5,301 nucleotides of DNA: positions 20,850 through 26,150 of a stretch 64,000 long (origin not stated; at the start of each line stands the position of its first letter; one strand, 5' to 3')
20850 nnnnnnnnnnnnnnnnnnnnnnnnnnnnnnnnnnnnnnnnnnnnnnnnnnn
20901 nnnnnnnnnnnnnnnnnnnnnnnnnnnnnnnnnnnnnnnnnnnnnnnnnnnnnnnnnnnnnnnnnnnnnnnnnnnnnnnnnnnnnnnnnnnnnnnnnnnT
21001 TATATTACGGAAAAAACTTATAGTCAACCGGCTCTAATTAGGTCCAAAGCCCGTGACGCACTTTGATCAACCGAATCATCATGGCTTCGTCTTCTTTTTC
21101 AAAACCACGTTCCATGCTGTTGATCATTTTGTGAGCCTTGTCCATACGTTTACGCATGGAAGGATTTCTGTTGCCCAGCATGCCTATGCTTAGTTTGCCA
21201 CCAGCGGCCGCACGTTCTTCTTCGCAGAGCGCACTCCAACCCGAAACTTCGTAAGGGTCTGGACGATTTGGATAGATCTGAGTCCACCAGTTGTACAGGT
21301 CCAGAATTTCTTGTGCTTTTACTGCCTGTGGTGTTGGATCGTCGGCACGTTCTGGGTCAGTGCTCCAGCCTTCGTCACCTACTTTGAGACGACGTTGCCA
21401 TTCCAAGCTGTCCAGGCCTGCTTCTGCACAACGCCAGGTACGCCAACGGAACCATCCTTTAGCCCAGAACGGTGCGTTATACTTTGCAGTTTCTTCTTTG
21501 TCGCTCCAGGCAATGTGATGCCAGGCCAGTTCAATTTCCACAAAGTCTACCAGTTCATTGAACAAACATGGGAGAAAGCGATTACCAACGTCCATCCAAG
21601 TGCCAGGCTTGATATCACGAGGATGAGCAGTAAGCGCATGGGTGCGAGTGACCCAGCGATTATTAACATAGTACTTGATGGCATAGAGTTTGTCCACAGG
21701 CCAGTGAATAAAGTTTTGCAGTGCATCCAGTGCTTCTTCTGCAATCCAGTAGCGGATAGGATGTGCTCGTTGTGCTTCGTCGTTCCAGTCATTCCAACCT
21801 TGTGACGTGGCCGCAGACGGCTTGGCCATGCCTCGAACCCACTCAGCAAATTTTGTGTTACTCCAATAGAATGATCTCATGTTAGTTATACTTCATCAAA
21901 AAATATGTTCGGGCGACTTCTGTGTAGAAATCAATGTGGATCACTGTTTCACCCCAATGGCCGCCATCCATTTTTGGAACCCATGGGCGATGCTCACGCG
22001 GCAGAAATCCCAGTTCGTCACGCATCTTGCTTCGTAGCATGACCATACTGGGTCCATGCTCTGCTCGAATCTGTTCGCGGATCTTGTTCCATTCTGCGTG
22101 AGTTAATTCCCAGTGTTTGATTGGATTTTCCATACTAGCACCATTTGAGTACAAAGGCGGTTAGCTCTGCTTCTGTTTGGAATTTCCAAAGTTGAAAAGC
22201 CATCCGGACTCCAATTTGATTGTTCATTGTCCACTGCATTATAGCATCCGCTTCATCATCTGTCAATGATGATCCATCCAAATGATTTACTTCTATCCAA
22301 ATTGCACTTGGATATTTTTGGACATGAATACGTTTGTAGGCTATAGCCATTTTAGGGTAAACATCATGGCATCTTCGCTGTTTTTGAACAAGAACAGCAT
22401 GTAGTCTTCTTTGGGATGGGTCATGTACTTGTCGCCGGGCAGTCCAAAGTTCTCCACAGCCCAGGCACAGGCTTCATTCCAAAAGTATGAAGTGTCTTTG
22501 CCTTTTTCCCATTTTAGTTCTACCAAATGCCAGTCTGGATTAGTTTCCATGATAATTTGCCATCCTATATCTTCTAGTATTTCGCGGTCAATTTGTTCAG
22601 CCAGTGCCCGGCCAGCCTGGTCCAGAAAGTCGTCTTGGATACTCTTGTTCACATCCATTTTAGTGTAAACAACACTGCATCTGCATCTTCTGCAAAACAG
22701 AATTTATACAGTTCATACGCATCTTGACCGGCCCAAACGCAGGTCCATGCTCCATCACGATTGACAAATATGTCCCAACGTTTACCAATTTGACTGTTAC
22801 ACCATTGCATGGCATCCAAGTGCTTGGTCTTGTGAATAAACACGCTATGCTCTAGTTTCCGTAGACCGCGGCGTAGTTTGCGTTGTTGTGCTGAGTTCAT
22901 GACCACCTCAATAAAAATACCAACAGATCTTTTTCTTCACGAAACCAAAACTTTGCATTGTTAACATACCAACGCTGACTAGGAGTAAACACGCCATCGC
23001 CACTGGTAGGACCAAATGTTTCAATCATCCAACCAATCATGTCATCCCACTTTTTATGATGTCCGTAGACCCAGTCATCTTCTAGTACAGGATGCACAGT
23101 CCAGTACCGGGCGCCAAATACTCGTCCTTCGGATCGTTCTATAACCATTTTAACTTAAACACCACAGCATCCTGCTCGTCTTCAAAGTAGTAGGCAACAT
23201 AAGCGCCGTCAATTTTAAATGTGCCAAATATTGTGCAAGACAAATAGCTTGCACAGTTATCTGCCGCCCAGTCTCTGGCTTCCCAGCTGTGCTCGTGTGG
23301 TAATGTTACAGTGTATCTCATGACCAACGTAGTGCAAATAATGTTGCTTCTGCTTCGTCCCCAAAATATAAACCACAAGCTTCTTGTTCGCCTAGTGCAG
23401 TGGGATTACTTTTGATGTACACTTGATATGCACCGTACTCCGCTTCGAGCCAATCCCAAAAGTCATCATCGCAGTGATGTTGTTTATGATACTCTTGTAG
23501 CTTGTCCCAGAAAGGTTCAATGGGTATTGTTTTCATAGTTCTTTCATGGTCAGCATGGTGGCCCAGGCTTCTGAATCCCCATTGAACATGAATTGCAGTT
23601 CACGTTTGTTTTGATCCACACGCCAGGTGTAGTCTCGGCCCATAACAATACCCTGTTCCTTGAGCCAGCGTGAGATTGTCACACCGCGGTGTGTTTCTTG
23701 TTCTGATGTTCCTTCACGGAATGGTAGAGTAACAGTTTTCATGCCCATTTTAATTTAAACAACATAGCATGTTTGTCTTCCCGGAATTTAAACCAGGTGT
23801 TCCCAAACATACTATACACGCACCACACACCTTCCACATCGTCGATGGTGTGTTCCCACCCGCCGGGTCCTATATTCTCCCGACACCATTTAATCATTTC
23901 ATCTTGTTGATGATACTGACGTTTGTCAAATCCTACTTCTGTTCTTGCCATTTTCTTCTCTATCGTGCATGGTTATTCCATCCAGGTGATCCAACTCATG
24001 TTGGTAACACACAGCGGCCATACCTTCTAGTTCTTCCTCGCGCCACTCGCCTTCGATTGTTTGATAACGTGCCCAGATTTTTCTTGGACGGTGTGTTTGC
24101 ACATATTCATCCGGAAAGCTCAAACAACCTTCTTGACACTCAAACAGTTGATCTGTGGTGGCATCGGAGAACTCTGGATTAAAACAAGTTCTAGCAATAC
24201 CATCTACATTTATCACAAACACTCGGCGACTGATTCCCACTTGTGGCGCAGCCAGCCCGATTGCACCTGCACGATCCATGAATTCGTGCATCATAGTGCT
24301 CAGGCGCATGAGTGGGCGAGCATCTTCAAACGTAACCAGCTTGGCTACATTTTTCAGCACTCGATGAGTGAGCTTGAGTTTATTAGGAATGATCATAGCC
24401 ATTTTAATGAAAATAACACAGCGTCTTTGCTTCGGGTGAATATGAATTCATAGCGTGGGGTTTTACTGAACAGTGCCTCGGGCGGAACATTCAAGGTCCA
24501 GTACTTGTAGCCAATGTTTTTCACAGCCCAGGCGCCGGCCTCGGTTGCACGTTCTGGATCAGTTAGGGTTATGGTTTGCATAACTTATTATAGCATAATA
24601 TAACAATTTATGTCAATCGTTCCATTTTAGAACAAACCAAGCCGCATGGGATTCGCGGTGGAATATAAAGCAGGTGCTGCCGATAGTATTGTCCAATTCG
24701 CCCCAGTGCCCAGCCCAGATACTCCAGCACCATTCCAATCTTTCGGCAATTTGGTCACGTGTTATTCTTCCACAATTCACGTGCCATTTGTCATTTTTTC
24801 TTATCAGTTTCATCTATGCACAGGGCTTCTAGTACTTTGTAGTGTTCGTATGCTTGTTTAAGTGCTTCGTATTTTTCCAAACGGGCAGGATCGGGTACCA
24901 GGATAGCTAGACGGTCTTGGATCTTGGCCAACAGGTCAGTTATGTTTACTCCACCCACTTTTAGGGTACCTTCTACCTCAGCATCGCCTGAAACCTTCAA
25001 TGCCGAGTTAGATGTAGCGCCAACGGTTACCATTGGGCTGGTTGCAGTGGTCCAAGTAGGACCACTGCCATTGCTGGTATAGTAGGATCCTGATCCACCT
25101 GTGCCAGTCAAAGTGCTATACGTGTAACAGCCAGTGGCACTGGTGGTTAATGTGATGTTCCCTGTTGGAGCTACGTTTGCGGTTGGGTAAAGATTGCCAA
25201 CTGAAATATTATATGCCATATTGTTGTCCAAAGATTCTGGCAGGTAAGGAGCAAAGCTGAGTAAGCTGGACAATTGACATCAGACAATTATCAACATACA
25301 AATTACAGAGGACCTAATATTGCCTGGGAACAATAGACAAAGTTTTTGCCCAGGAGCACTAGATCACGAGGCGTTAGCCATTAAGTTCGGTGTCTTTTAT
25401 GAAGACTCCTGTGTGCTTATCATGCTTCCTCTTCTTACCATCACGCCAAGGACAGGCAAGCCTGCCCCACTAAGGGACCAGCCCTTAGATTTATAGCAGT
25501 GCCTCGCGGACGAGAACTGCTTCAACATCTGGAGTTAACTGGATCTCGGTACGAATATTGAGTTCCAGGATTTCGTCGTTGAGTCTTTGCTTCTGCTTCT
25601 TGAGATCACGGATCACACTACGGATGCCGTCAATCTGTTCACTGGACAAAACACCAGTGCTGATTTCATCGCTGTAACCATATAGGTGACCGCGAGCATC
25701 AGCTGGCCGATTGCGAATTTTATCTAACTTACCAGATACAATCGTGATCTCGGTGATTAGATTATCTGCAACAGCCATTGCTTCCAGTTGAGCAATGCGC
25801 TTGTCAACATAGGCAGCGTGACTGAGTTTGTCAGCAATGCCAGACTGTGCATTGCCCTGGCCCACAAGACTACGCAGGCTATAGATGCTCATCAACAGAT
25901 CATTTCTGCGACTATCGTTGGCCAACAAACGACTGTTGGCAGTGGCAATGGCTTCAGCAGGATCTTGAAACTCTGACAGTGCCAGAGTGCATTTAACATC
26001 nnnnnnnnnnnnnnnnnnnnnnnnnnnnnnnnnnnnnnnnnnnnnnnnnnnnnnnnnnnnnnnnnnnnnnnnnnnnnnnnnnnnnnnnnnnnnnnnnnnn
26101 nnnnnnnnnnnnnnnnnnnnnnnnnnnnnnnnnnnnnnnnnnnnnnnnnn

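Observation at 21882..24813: Translationally coupled tandem array of at least 10 paralogous small genes (C-terminal F-x-LKW motif) with peptide deformylase embedded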

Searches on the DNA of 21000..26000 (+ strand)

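Call 3: search_dna_similar(query=window:21000-26000:+, collection=phages, mode=near, max_rows=20)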
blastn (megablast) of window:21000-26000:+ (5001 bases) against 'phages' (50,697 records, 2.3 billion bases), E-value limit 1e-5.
No match.

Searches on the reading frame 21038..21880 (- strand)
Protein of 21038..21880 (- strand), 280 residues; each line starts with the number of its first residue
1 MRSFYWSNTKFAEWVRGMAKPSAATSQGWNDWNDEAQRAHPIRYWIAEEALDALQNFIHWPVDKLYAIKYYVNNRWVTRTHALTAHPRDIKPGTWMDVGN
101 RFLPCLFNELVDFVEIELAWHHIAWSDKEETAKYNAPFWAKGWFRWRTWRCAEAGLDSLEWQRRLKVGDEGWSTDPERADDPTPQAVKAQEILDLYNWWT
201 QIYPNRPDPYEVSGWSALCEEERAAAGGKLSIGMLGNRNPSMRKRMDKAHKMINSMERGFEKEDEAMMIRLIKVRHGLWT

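Call 8: search_dna_similar(query=window:21038-21880:-, collection=phages, mode=protein, max_rows=20)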
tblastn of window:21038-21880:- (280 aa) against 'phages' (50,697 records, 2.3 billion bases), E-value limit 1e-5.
No match.

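Call 9: search_protein_families(library=phrogs, max_evalue=0.00001, proteins=[window:21038-21880:-])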
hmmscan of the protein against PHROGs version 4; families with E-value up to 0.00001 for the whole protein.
window:21038-21880:- (280 aa): 0 families

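Call 10: search_protein_families(library=pfam, max_evalue=0.001, proteins=[window:21038-21880:-])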
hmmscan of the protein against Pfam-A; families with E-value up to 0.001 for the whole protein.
window:21038-21880:- (280 aa): 0 families

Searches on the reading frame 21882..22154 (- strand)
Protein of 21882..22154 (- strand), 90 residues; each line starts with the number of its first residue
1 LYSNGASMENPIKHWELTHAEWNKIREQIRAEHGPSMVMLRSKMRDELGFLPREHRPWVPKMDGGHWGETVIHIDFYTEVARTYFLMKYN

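Call 10: search_protein_families(library=pfam, max_evalue=0.001, proteins=[window:21882-22154:-])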
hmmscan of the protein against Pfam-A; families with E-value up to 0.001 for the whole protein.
window:21882-22154:- (90 aa): 0 families

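Call 100: search_protein_families(library=pfam, max_evalue=0.001, proteins=[window:21882-22133:-])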
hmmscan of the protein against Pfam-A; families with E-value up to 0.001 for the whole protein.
window:21882-22133:- (83 aa): 0 families

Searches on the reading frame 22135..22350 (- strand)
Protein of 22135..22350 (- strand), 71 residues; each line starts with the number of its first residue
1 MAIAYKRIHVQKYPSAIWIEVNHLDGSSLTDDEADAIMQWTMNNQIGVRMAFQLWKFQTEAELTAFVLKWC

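Call 4: search_protein_families(library=pfam, max_evalue=0.1, proteins=[window:22135-22350:-])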
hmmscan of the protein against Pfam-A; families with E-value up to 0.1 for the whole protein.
window:22135-22350:- (71 aa): 2 families
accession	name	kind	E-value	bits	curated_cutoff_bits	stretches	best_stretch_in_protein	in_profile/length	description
PF02885.22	Glycos_trans_3N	-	0.032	14.4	26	1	24-46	8-30/63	Glycosyl transferase family, helical bundle domain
PF13711.11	DUF4160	-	0.064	13.9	23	1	8-45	18-57/65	Domain of unknown function (DUF4160)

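Call 6: search_protein_families(library=phrogs, max_evalue=0.01, proteins=[window:22135-22350:-])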
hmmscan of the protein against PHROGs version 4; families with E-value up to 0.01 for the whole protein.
window:22135-22350:- (71 aa): 0 families

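Call 96: search_protein_families(library=padloc, max_evalue=0.01, proteins=[window:22135-22350:-])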
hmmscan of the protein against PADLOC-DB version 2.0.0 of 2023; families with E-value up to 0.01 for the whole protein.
window:22135-22350:- (71 aa): 0 families

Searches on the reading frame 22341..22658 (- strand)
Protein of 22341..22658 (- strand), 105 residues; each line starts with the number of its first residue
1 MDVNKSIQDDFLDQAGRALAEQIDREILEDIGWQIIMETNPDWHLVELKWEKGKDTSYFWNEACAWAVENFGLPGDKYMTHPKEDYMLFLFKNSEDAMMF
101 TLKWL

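Call 4: search_protein_families(library=pfam, max_evalue=0.1, proteins=[window:22341-22658:-])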
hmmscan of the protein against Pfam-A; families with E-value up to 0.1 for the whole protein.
window:22341-22658:- (105 aa): 1 family
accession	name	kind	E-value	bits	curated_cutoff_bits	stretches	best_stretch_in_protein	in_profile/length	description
PF18828.6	LPD15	-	0.019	15.2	27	0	17-50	4-37/99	Large polyvalent-protein-associated domain 15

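Call 6: search_protein_families(library=phrogs, max_evalue=0.01, proteins=[window:22341-22658:-])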
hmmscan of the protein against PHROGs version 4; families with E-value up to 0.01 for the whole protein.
window:22341-22658:- (105 aa): 0 families

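Call 17: search_dna_similar(query=window:22341-22658:-, collection=phages, mode=protein, max_rows=30, max_evalue=0.001)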
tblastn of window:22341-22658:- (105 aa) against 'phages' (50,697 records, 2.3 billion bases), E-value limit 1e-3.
No match.

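Call 47: find_related_loci(query=A6, collection=viral_contigs, flank=8000)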
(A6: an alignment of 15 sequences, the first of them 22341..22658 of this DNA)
Query A6 (105 aa) in viral_contigs; peptide patterns used: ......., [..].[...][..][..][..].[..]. (x = any residue, [..] = any of these).
182 stretches matched a pattern; 56 encode a relative of the query (tblastn E <= 1e-3); 56 distinct loci.
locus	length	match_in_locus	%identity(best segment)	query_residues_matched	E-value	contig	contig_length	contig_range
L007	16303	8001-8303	60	5-105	4e-41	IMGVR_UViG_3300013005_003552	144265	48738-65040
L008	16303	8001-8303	60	5-105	4e-41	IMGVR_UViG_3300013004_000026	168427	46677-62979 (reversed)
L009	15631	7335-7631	62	7-105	4e-40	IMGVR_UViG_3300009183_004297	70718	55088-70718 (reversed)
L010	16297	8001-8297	48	7-105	2e-33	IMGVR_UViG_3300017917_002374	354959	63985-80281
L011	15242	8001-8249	46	17-104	1e-19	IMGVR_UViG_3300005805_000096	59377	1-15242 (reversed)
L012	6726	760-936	51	46-104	1e-18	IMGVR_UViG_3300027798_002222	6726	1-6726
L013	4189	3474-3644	54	46-104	6e-17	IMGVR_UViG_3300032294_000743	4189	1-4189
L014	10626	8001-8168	51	44-100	2e-16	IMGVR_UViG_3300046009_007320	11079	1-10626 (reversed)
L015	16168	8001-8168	51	44-100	2e-16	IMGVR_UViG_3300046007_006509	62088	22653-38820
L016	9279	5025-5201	53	46-105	3e-16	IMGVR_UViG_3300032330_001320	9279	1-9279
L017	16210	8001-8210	49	37-105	4e-16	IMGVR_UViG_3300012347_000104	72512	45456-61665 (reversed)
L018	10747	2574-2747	49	46-104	9e-16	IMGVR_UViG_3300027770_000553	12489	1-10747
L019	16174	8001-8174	49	46-104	9e-16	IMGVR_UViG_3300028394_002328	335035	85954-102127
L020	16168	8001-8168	53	44-100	9e-16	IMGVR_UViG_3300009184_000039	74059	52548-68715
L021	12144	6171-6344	49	46-104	9e-16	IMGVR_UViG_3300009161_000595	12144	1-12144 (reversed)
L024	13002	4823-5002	48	46-105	3e-15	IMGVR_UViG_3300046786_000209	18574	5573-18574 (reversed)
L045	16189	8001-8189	33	46-104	6e-5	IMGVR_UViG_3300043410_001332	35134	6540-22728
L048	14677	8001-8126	38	61-105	3e-5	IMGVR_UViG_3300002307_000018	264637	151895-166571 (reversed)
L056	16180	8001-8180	33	42-104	3e-4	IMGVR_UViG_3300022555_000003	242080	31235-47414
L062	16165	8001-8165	33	54-104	4e-4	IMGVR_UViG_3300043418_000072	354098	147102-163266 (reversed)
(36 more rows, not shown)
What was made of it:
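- Tried and rejected: The narrower A6 worked (call 47).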

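Call 60: search_solved_structures(query=A6, max_evalue=1, show_alignments=2)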
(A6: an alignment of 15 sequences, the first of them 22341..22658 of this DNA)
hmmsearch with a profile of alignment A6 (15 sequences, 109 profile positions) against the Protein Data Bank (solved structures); distinct sequences matched with E-value up to 1: 0.
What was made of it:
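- On Pfam Gp23 / T4-type major capsid protein: No PDB capsid hit (call 60).
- The p9 profile finds no capsid protein in PDB sequences at E ≤ 1 (call 60).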

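Call 69: predict_structure(alignment_id=A7)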
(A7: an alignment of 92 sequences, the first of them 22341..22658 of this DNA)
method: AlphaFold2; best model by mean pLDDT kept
length: 105 residues; sequences in the alignment: 92
mean_pLDDT: 82.2   pTM: 0.66
mean pLDDT of the five models: 82.2, 81.8, 81.4, 80.9, 78.9
residues with pLDDT >= 90: 42; 70-90: 36; 50-70: 27; < 50: 0
segments of 3 or more residues with pLDDT < 50: none
pLDDT, mean of each block of 10 residues (from residue 1): 61 68 78 88 92 61 91 93 90 97 89
secondary structure, 60 per line:
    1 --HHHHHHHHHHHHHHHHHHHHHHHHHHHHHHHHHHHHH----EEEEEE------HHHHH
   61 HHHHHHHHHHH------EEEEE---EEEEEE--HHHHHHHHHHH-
elements in order: H3-39 E44-49 H56-71 E78-82 E86-91 H94-104

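Call 77: find_related_loci(query=A6, collection=genome_contigs, flank=6000)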
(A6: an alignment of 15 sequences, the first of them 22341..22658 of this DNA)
Query A6 (105 aa) in genome_contigs; peptide patterns used: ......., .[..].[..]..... (x = any residue, [..] = any of these).
98 stretches matched a pattern, but none encodes a relative of the query by tblastn (E <= 1e-3).
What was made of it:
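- Tried and rejected: GTDB genomes with the p9-type patterns (call 77).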

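Call 85: search_protein_families(library=pfam, max_evalue=0.00001, proteins=[L045:149-1456:+, L045:3852-4700:+, L045:14871-15866:+, L048:1435-2406:+, L048:10506-11846:+, L048:12549-14654:+, L062:2233-3075:+, L062:12768-13613:+, L056:9316-11415:+, L024:1546-3033:+])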
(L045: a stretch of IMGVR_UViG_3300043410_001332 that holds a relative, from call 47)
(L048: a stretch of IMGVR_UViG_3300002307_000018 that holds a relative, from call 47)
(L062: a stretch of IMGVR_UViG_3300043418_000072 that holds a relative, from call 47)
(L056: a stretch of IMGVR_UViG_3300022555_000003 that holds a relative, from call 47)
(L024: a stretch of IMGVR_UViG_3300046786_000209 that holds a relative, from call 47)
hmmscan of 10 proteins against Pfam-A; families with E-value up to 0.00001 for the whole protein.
L045:149-1456:+ (435 aa): 2 families
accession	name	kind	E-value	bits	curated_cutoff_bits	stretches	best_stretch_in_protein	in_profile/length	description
PF01068.26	DNA_ligase_A_M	-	1e-18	68.2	26.2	1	148-334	14-204/204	ATP dependent DNA ligase domain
PF14743.12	DNA_ligase_OB_2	-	3.7e-06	27.3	28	1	348-427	1-66/66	DNA ligase OB-like domain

L045:3852-4700:+ (282 aa): 1 family
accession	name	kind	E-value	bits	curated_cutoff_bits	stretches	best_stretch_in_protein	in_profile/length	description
PF00149.33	Metallophos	-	1.3e-10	42.5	21.5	1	1-246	1-190/191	Calcineurin-like phosphoesterase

L045:14871-15866:+ (331 aa): 3 families
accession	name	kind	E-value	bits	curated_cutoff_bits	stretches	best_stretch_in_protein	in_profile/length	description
PF00107.32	ADH_zinc_N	-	2e-30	105.8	31.8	1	151-269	1-117/129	Zinc-binding dehydrogenase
PF08240.17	ADH_N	-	6.9e-17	62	23.5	1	26-92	1-67/104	Alcohol dehydrogenase GroES-like domain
PF13602.12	ADH_zinc_N_2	-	1.7e-13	52.1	27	1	183-324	1-134/134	Zinc-binding dehydrogenase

L048:1435-2406:+ (323 aa): 1 family
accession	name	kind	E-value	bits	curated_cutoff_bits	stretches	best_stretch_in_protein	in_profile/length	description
PF13240.11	Zn_Ribbon_1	-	4.2e-06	26.8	25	1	297-319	1-23/23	zinc-ribbon domain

L048:10506-11846:+ (446 aa): 2 families
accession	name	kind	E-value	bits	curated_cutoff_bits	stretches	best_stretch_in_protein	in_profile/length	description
PF01068.26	DNA_ligase_A_M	-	2.3e-14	54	26.2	1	158-347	20-204/204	ATP dependent DNA ligase domain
PF14743.12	DNA_ligase_OB_2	-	1.9e-09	37.8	28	1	361-438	1-66/66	DNA ligase OB-like domain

L048:12549-14654:+ (701 aa): 0 families

L062:2233-3075:+ (280 aa): 1 family
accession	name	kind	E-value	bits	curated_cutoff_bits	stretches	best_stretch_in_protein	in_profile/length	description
PF00149.33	Metallophos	-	2.4e-10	41.6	21.5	1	1-244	1-190/191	Calcineurin-like phosphoesterase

L062:12768-13613:+ (281 aa): 0 families

L056:9316-11415:+ (699 aa): 1 family
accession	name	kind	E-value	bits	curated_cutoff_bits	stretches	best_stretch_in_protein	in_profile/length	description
PF02342.23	TerD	-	8.4e-06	25.8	25.3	0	461-570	5-127/187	TerD domain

L024:1546-3033:+ (495 aa): 3 families
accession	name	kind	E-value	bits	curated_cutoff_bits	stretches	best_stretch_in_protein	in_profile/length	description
PF04851.21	ResIII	-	7.7e-21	75.1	22.5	1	119-272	2-163/164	Type III restriction enzyme, res subunit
PF00270.35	DEAD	-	1.4e-10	41.6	26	1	123-272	2-161/167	DEAD/DEAH box helicase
PF00271.37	Helicase_C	-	3.4e-10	40.6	23.5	1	336-449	3-108/110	Helicase conserved C-terminal domain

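Call 96: search_protein_families(library=padloc, max_evalue=0.01, proteins=[window:22341-22658:-])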
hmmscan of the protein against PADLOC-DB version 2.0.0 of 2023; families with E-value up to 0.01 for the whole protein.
window:22341-22658:- (105 aa): 0 families
